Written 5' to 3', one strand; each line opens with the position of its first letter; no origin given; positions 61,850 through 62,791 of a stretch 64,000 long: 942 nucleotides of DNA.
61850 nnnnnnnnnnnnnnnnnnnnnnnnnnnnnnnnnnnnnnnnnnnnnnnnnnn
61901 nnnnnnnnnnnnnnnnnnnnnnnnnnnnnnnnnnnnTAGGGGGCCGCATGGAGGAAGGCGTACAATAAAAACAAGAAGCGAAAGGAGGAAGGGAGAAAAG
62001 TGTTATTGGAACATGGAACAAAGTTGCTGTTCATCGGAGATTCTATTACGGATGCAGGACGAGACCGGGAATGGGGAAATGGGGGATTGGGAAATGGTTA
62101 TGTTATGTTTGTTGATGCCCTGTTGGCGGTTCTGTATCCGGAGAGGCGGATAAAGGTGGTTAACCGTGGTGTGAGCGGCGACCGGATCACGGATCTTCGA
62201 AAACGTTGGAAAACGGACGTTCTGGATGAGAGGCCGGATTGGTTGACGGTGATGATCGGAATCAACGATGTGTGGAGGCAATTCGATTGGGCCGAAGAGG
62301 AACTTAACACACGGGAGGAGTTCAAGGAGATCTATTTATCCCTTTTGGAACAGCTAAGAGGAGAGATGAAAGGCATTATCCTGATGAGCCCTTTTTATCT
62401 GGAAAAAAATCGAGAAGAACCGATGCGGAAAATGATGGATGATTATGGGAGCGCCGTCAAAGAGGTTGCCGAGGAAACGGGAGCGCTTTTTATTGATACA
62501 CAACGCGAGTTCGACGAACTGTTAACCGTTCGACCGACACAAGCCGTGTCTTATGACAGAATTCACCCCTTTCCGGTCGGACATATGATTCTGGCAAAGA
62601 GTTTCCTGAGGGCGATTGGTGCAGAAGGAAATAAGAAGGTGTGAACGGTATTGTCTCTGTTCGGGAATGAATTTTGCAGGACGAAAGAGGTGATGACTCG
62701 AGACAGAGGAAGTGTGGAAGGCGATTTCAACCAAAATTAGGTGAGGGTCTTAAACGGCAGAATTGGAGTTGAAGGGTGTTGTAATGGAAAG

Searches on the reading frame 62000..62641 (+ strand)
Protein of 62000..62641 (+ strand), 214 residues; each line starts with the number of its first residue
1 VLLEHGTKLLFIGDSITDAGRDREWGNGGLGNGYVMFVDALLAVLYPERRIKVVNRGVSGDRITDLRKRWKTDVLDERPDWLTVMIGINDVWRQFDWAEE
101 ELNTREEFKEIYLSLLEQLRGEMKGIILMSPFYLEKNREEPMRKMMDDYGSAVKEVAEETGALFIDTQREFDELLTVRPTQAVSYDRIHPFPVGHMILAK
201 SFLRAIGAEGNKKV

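Call 32: search_protein_families(library=pfam, proteins=[window:62000-62641:+], max_evalue=0.01)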
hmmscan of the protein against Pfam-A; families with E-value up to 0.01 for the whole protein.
window:62000-62641:+ (214 aa): 4 families
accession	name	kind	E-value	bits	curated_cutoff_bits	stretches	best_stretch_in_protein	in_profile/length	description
PF13472.12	Lipase_GDSL_2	-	1e-26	95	32.9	1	11-196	1-177/178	GDSL-like Lipase/Acylhydrolase family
PF00657.28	Lipase_GDSL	-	1.1e-15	58.8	23.6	1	9-201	1-207/208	GDSL-like Lipase/Acylhydrolase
PF04311.20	DUF459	-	7e-05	22.7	27.2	1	54-199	35-191/197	Protein of unknown function (DUF459)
PF25182.1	NonGDSL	-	0.0024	17.7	80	1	27-164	43-169/220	Non-GDSL lipase-like family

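Call 85: find_encoding_contigs(protein=window:62000-62641:+, flank=10000, max_places=1)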
Protein window:62000-62641:+ (214 aa): 1 contig read that carries it; 1 place shown.
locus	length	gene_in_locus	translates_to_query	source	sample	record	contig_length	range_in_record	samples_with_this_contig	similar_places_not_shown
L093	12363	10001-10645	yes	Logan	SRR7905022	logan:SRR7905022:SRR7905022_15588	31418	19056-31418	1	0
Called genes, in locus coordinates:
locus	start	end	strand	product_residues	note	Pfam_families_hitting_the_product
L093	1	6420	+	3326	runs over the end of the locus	PF01833:TIG (weak), PF18962:Por_Secre_tail (faint), PF20144:TIG_SUH (faint), PF23381:Beta-prop_IFT122_1st (faint), PF23414:Beta-prop_EML_2 (faint), PF01833:TIG, PF25174:Beta-prop_THOC3, PF01833:TIG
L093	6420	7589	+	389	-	-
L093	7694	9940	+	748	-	PF13802:Gal_mutarotas_2, PF01055:Glyco_hydro_31_2nd, PF21365:Glyco_hydro_31_3rd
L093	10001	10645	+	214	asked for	PF00657:Lipase_GDSL, PF13472:Lipase_GDSL_2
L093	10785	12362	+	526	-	?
